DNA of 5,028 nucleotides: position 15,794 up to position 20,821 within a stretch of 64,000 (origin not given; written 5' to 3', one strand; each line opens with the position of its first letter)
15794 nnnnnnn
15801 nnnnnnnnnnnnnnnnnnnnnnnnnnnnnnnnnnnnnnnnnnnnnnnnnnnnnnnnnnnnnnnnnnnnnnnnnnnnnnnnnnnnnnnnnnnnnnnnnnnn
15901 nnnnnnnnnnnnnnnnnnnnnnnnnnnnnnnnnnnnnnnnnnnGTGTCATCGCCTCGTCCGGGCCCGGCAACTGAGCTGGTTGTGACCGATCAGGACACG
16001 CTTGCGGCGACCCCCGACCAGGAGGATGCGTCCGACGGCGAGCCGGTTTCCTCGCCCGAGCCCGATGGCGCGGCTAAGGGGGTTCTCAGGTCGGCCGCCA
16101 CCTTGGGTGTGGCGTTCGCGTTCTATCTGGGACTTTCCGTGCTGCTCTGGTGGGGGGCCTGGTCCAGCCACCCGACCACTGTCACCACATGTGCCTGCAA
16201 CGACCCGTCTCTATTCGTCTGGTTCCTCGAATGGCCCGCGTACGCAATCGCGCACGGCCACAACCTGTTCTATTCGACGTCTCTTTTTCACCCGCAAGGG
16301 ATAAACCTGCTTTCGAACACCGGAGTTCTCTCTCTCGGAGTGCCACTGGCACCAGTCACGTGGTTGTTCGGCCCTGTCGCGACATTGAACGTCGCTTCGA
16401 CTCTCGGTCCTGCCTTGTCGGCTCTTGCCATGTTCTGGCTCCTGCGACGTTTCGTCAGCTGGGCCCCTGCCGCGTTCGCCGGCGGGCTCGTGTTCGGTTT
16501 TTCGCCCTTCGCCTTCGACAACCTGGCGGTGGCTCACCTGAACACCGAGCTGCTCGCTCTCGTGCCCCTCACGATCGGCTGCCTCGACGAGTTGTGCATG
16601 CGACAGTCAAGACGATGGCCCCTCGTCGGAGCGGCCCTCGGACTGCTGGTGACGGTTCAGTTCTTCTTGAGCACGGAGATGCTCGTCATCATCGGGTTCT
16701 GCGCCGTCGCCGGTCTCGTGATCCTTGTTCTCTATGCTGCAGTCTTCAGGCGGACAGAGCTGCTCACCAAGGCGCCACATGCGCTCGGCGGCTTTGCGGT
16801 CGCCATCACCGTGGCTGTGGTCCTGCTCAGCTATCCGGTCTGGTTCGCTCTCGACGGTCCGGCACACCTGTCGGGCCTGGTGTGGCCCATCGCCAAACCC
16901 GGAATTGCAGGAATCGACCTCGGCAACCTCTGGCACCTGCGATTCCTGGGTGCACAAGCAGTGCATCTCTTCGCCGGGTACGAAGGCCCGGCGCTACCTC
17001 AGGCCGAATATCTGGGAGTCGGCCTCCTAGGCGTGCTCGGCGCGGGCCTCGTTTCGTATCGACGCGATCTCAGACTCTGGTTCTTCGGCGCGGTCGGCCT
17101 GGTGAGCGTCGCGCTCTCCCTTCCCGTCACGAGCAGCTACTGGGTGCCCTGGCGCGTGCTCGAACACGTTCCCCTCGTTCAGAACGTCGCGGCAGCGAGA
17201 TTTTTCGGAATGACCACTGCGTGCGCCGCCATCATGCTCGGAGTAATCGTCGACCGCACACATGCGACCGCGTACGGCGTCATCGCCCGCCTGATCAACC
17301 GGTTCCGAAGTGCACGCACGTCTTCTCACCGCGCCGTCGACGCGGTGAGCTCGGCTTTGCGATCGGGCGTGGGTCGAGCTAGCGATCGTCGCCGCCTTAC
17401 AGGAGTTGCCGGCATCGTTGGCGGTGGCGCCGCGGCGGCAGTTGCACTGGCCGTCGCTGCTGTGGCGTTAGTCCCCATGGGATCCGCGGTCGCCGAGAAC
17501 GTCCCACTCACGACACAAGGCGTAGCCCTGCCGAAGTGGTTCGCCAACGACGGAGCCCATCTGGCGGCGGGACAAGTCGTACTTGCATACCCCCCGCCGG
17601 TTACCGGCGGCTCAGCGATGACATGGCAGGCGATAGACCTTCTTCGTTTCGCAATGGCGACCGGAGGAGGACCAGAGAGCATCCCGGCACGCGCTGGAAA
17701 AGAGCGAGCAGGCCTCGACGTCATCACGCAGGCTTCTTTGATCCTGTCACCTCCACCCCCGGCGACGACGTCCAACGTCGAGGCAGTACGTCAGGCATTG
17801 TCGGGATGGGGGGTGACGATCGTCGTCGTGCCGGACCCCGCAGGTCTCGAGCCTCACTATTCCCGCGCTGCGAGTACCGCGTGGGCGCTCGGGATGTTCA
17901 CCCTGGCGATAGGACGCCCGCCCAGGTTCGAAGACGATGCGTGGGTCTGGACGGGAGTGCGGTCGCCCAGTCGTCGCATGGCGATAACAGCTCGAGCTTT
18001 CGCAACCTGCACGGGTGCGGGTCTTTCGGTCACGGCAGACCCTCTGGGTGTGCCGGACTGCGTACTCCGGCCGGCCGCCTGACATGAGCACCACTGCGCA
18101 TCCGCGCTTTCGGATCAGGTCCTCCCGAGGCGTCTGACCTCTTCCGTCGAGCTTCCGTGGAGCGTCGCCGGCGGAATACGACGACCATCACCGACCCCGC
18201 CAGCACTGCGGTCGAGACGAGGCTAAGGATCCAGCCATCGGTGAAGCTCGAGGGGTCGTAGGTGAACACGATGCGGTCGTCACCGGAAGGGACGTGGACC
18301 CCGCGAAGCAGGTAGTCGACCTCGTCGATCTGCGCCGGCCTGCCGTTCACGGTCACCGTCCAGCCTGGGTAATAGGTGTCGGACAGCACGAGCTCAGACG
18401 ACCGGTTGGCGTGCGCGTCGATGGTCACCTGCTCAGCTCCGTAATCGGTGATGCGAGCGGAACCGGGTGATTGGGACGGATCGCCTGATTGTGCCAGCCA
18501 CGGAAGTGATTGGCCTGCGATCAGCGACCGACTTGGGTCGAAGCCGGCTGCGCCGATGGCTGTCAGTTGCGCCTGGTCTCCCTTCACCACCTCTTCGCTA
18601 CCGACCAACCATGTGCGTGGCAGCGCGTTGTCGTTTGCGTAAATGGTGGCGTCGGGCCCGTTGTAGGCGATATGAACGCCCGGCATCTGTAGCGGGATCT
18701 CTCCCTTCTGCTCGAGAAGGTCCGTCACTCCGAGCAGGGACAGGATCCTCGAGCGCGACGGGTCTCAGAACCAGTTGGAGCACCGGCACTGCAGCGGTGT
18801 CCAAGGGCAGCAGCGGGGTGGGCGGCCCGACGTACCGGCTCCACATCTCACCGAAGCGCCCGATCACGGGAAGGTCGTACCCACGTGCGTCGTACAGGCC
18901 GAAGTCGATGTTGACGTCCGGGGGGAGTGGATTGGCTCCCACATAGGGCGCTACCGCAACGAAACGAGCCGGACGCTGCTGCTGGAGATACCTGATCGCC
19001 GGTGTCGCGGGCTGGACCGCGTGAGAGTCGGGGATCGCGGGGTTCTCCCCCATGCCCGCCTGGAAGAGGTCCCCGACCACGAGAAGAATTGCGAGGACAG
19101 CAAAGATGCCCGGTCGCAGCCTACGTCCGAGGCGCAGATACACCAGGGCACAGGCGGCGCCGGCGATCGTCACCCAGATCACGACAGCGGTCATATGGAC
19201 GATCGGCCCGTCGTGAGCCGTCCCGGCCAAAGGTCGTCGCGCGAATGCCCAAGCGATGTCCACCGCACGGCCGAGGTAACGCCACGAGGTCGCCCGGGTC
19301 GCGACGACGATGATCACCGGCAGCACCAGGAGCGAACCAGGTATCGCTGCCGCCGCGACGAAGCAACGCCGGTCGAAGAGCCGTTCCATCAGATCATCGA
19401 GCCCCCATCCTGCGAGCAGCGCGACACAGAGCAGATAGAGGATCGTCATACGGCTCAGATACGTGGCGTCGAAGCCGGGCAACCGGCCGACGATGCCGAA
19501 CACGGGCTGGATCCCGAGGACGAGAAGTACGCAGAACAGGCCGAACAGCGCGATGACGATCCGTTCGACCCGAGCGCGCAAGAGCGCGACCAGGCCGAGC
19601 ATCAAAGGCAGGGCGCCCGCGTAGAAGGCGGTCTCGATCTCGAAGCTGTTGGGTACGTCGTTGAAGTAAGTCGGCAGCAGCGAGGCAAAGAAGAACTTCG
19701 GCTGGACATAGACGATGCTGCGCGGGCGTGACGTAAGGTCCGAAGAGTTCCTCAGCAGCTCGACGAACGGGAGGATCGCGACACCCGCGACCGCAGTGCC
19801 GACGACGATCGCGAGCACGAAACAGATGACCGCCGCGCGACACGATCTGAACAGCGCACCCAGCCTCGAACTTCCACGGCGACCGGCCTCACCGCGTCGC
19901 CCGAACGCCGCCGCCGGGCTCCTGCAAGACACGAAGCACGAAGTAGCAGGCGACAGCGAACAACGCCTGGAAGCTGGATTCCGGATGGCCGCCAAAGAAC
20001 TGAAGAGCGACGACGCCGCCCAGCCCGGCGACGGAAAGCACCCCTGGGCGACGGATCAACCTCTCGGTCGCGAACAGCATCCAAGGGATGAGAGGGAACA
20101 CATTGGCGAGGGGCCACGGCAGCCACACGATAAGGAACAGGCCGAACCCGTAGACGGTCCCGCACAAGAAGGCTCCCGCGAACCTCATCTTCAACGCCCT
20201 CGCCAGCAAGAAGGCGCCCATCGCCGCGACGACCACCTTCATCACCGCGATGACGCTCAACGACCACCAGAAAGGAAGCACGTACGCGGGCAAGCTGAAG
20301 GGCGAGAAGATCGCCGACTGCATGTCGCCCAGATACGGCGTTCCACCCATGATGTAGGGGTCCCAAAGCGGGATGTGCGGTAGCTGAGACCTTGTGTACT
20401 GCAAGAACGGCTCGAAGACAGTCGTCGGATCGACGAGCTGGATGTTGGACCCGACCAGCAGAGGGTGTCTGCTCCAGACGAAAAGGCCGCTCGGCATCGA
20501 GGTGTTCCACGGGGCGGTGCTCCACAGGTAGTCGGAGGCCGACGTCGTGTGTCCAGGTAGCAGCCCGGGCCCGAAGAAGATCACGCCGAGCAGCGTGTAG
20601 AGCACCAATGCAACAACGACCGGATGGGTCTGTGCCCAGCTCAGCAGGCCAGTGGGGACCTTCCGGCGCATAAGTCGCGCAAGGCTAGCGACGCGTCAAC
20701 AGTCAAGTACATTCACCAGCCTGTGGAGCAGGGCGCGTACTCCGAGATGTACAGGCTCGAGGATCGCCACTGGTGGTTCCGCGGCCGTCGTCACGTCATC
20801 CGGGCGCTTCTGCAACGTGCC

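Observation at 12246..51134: Seven GT-C-type membrane glycosyltransferase candidates in about 37 kb: an uncharacterised polyprenyl-phosphate-linked envelope glycan system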

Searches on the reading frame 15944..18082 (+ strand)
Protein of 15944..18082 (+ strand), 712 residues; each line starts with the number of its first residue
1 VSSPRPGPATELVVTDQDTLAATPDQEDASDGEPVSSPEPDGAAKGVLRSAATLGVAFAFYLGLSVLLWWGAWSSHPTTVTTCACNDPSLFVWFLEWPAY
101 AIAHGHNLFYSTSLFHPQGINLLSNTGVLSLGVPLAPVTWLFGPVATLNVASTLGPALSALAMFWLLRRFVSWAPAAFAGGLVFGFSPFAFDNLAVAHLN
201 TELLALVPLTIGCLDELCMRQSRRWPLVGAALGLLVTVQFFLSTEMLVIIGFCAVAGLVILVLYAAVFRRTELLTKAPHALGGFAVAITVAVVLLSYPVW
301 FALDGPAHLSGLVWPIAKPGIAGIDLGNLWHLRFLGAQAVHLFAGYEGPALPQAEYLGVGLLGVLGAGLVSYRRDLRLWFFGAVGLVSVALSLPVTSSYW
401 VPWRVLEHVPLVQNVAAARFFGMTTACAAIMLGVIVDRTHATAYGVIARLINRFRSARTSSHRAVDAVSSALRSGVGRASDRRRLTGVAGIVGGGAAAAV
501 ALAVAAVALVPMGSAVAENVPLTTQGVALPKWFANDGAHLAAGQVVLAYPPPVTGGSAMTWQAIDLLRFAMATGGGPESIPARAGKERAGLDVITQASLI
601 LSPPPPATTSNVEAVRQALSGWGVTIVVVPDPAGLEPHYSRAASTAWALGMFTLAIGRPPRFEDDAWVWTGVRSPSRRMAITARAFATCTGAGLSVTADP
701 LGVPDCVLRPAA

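Call 5: search_protein_families(library=pfam, proteins=[window:15944-18082:+], max_evalue=0.01)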
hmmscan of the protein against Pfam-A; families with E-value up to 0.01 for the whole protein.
window:15944-18082:+ (712 aa): 1 family
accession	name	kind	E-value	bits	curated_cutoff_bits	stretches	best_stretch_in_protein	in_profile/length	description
PF09852.15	DUF2079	-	0.0072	15.9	28.2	0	100-240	20-154/459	Predicted membrane protein (DUF2079)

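Call 10: search_protein_families(library=ncbifam, proteins=[window:15944-18082:+], max_evalue=0.01)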
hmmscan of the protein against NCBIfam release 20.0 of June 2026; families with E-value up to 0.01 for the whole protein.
window:15944-18082:+ (712 aa): 0 families

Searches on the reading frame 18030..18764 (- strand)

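Call 5: search_protein_families(library=pfam, proteins=[window:18030-18764:-], max_evalue=0.01)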
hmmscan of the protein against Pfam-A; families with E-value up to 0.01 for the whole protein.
window:18030-18764:- (244 aa): 1 family
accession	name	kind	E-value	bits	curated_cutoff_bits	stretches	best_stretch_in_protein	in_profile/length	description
PF09586.16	YfhO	-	7.8e-10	38.2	28.5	1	110-181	763-835/835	Bacterial membrane protein YfhO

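Call 10: search_protein_families(library=ncbifam, proteins=[window:18030-18764:-], max_evalue=0.01)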
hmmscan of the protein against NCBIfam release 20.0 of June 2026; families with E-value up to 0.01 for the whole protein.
window:18030-18764:- (244 aa): 2 families
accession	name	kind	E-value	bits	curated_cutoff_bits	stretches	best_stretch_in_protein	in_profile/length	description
NF047590.1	GlcsyltransPgfM2Strep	equivalog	0.00017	19.9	1500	1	125-187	810-872/884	glycosyltransferase PgfM2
NF047589.1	GlcsyltransPgfM1Strep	equivalog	0.0002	19.5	1400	1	121-189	880-948/955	glycosyltransferase PgfM1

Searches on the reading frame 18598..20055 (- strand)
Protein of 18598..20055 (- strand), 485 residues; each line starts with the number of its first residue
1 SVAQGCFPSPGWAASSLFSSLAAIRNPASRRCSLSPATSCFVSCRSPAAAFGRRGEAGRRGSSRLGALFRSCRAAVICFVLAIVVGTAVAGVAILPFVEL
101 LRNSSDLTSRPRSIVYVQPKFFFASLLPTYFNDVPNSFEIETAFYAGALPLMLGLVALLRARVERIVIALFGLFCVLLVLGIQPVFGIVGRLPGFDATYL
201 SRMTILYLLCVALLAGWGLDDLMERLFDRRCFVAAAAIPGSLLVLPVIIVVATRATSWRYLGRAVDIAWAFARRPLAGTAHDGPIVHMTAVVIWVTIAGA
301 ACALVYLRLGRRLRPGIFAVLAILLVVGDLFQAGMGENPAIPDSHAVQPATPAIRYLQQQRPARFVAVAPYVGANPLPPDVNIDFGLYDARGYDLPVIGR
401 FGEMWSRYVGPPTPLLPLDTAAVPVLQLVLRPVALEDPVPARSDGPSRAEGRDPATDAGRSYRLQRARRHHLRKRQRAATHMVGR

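Call 5: search_protein_families(library=pfam, proteins=[window:18598-20055:-], max_evalue=0.01)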
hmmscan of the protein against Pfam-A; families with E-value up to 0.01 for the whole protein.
window:18598-20055:- (485 aa): 0 families

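Call 10: search_protein_families(library=ncbifam, proteins=[window:18598-20055:-], max_evalue=0.01)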
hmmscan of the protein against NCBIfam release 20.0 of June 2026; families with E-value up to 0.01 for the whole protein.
window:18598-20055:- (485 aa): 0 families

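Call 24: find_homologous_proteins(query=window:18598-20055:-, max_evalue=0.001)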
Query window:18598-20055:- (485 aa): 398 proteins with E <= 0.001 among 8000 candidates; the best 120 are listed.
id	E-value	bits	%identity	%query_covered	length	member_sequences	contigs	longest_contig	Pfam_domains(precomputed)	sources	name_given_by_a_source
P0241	3.0e-262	889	100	84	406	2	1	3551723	-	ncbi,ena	-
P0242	2.0e-193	662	73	87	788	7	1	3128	PF09586.17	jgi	jgi:hypothetical protein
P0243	3.7e-182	624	69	92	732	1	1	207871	-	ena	-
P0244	1.6e-160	553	63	82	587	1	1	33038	PF09586.17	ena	-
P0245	9.9e-158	544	62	89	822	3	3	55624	PF09586.17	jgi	-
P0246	1.6e-157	543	63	85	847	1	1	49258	PF09586.17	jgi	jgi:Bacterial membrane protein YfhO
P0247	3.0e-156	539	64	81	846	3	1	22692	PF09586.17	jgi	-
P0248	2.8e-153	529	62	85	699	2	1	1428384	-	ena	-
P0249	2.0e-148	513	60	86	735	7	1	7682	PF20176.4,PF09586.17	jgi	jgi:hypothetical protein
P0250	3.0e-132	460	57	76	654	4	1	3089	PF09586.17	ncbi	ncbi:MAG: YfhO family protein, partial [Acidimicrobiales bacterium]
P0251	9.7e-130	452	61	75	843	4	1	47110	PF09586.17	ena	-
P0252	1.2e-128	448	59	76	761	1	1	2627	PF09586.17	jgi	jgi:hypothetical protein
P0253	1.5e-126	441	56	82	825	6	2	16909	PF09586.17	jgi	jgi:hypothetical protein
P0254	1.6e-125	438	61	70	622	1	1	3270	PF09586.17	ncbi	ncbi:MAG: YfhO family protein, partial [Acidimicrobiales bacterium]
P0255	2.9e-125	437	59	76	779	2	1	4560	PF09586.17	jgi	jgi:hypothetical protein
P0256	6.1e-124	432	57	77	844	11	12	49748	PF09586.17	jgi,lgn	jgi:hypothetical protein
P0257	2.7e-123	430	59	73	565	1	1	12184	PF09586.17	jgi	jgi:hypothetical protein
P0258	2.7e-123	430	56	76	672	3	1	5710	PF09586.17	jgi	jgi:hypothetical protein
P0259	1.2e-122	428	57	78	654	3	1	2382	PF09586.17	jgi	jgi:hypothetical protein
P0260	2.5e-121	424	51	86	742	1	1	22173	PF09586.17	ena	-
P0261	7.6e-119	416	58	71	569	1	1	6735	PF09586.17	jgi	jgi:hypothetical protein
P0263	7.5e-116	406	55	78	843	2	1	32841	PF09586.17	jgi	jgi:hypothetical protein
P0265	1.4e-108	382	65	59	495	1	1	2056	PF09586.17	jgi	jgi:hypothetical protein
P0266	2.9e-106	374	54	68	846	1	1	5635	PF09586.17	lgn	-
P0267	1.8e-102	362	49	78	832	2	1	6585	PF09586.17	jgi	jgi:hypothetical protein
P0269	2.5e-94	335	54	67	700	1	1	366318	PF09586.17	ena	-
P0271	8.5e-90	320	68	46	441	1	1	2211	PF09586.17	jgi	jgi:hypothetical protein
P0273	3.4e-85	305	49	71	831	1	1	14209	PF09586.17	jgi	jgi:Bacterial membrane protein YfhO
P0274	8.4e-85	303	47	68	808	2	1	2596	PF20176.4,PF09586.17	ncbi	-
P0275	1.0e-83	300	44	80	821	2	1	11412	PF09586.17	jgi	jgi:hypothetical protein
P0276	3.2e-83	298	44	75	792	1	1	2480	PF09586.17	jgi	jgi:hypothetical protein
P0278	6.6e-81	291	45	75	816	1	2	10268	PF20176.4,PF09586.17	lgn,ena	-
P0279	1.1e-80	290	68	42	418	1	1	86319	PF09586.17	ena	-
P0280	2.6e-80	289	47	72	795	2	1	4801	PF09586.17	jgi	jgi:hypothetical protein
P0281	4.0e-80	288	59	51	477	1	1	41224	PF09586.17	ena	-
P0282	3.3e-79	285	54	54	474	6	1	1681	PF09586.17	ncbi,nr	ncbi:MAG TPA: YfhO family protein [Acidimicrobiales bacterium]|nr:YfhO family protein [Acidimicrobia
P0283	3.1e-78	282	45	73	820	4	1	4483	PF09586.17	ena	-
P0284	5.5e-77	278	42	76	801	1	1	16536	PF09586.17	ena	-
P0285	4.1e-76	275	45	74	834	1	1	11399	PF09586.17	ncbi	-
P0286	5.2e-76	274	43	81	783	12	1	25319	PF09586.17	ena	-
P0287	1.6e-75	273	43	76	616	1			PF09586.17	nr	nr:YfhO family protein [Actinomycetota bacterium]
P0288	3.3e-75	272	43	76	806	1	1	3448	PF20176.4,PF09586.17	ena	-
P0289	1.4e-74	270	43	71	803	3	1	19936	PF09586.17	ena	-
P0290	2.7e-74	269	44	69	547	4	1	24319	PF09586.17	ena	-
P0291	3.5e-74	268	42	69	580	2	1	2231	PF09586.17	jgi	jgi:hypothetical protein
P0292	3.5e-74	268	56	45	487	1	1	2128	PF09586.17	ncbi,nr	ncbi:MAG TPA: YfhO family protein, partial [Acidimicrobiales bacterium]|nr:YfhO family protein [Acid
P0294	2.5e-73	266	42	81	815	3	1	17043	PF09586.17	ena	-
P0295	2.7e-73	265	41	83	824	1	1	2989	PF09586.17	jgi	jgi:hypothetical protein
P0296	7.7e-73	264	40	76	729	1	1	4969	PF09586.17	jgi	jgi:hypothetical protein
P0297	1.6e-72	263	44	73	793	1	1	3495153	PF09586.17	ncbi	-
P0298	2.4e-72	262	44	72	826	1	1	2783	PF20176.4,PF09586.17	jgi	jgi:hypothetical protein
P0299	3.2e-72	262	44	70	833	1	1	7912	PF09586.17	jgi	jgi:hypothetical protein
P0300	3.5e-72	262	43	68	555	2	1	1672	PF09586.17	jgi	jgi:hypothetical protein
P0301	6.7e-72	261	45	72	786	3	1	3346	PF10131.16,PF09586.17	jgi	jgi:hypothetical protein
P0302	6.8e-72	261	43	71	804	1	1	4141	PF09586.17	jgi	-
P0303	1.3e-71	260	43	73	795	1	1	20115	PF20176.4,PF09586.17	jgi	jgi:hypothetical protein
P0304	2.0e-71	259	46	66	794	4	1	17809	PF09586.17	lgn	-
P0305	3.8e-71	258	43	69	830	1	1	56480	PF20176.4,PF09586.17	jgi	jgi:hypothetical protein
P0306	4.2e-71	258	40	69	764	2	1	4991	PF09586.17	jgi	jgi:hypothetical protein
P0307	7.9e-71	257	41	82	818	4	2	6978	PF09586.17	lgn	-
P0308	8.1e-71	257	42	74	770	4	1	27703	PF09586.17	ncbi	ncbi:MAG: YfhO family protein [Thermoleophilaceae bacterium]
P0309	1.6e-70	256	42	73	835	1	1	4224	PF09586.17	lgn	-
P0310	1.8e-70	256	43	76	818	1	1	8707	PF09586.17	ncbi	-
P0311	2.1e-70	256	43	76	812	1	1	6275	PF09586.17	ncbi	-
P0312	2.3e-70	256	44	66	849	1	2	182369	PF09586.17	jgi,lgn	jgi:hypothetical protein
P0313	4.2e-70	255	41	79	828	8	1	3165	PF09586.17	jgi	jgi:hypothetical protein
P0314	9.9e-70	254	65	38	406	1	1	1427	PF09586.17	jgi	jgi:hypothetical protein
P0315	4.2e-69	252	42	67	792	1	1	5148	PF09586.17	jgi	jgi:Bacterial membrane protein YfhO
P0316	5.7e-69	251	41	65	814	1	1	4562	PF09586.17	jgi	jgi:hypothetical protein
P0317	7.2e-69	251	42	71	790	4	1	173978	PF09586.17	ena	-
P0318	2.0e-68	249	42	83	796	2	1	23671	PF09586.17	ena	-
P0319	2.4e-68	249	39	81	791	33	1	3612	PF09586.17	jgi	jgi:hypothetical protein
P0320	4.3e-68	248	44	73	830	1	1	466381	PF09586.17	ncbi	-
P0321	5.8e-68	248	42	83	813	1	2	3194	PF20176.4,PF09586.17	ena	-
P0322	8.0e-68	247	43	70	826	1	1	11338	PF09586.17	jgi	jgi:Bacterial membrane protein YfhO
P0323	1.7e-67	246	41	70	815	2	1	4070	PF09586.17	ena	-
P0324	1.8e-67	246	43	70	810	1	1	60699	PF09586.17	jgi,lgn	jgi:hypothetical protein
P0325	1.9e-67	246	42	69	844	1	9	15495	PF09586.17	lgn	-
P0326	2.0e-67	246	41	73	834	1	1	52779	PF20176.4,PF09586.17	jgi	jgi:Bacterial membrane protein YfhO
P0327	2.4e-67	246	42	73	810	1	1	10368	PF09586.17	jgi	jgi:hypothetical protein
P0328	2.8e-67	246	61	40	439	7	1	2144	PF09586.17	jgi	jgi:hypothetical protein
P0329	3.2e-67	245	41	71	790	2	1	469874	PF09586.17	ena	-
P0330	4.8e-67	245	44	66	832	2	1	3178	PF09586.17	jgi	jgi:hypothetical protein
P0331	7.7e-67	244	42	76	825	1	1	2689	PF20176.4,PF09586.17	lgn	-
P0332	8.2e-67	244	40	79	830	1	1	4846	PF09586.17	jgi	jgi:membrane protein YfhO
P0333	9.6e-67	244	41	71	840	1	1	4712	PF09586.17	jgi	jgi:Bacterial membrane protein YfhO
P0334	1.2e-66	244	41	71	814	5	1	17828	PF09586.17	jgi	jgi:hypothetical protein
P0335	1.4e-66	243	44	68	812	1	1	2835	PF09586.17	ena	-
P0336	1.5e-66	243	43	68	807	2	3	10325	PF09586.17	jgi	jgi:Bacterial membrane protein YfhO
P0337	1.6e-66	243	75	31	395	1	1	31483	PF09586.17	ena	-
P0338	2.6e-66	242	40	65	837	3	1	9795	PF09586.17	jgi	jgi:hypothetical protein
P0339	3.9e-66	242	41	76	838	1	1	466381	PF09586.17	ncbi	-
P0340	8.0e-66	241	45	68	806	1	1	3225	PF09586.17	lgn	-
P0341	1.0e-65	240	39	83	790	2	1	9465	PF09586.17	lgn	-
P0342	1.1e-65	240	60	42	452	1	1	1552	PF09586.17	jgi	jgi:hypothetical protein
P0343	1.6e-65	240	42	69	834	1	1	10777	PF20176.4,PF09586.17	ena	-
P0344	1.7e-65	240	41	71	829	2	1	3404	PF09586.17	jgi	jgi:hypothetical protein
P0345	2.0e-65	240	44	65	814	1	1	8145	PF09586.17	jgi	jgi:Bacterial membrane protein YfhO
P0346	2.1e-65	239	43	65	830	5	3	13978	PF20176.4,PF09586.17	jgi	jgi:hypothetical protein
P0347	2.1e-65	239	41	72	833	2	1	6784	PF09586.17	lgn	-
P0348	2.4e-65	239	40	80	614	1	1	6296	PF09586.17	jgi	jgi:hypothetical protein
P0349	2.6e-65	239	43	68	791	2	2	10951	PF09586.17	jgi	jgi:hypothetical protein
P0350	8.6e-65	237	42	71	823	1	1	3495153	PF09586.17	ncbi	-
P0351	9.1e-65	237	43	69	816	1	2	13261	PF09586.17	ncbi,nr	ncbi:MAG: YfhO family protein [Thermoleophilaceae bacterium]|nr:YfhO family protein [Thermoleophilac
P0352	9.2e-65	237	42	70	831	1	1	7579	PF09586.17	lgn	-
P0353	1.2e-64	237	45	67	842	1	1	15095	PF09586.17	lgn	-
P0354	1.3e-64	237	40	70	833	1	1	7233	PF09586.17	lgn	-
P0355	1.5e-64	237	41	75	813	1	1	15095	PF09586.17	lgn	-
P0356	2.3e-64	236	42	78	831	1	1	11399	PF09586.17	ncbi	-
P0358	3.9e-64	235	42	66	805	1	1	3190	PF09586.17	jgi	jgi:hypothetical protein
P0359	4.1e-64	235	43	66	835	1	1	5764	PF09586.17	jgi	jgi:hypothetical protein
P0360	5.0e-64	235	43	72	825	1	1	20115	PF09586.17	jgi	jgi:hypothetical protein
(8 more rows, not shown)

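Call 66: search_protein_families(library=pfam, proteins=[P0246], max_evalue=1)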
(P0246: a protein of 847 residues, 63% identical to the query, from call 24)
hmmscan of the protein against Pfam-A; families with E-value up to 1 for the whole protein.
P0246 (847 aa): 1 family
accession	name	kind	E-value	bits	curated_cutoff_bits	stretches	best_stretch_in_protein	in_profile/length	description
PF09586.16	YfhO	-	5.4e-16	58.6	28.5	2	742-813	763-835/835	Bacterial membrane protein YfhO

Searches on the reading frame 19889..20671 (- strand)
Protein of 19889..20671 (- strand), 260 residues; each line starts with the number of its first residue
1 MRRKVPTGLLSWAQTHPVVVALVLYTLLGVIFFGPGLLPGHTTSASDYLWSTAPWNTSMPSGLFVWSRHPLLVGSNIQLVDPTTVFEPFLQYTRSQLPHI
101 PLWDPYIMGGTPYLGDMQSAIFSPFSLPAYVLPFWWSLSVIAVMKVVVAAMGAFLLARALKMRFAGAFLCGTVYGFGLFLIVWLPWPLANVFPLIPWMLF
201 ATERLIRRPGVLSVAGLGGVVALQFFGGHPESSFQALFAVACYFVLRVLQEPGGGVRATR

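Call 5: search_protein_families(library=pfam, proteins=[window:19889-20671:-], max_evalue=0.01)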
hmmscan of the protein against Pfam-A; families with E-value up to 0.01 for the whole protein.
window:19889-20671:- (260 aa): 0 families

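Call 10: search_protein_families(library=ncbifam, proteins=[window:19889-20671:-], max_evalue=0.01)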
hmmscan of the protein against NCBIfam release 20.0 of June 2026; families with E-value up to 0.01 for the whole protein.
window:19889-20671:- (260 aa): 1 family
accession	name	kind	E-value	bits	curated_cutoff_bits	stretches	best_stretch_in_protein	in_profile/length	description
NF041220.1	BagH_FevF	exception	9.6e-07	28.2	630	1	57-126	57-125/305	bagremycin/ferroverdin biosynthesis o-aminophenol oxidase BagH/FevF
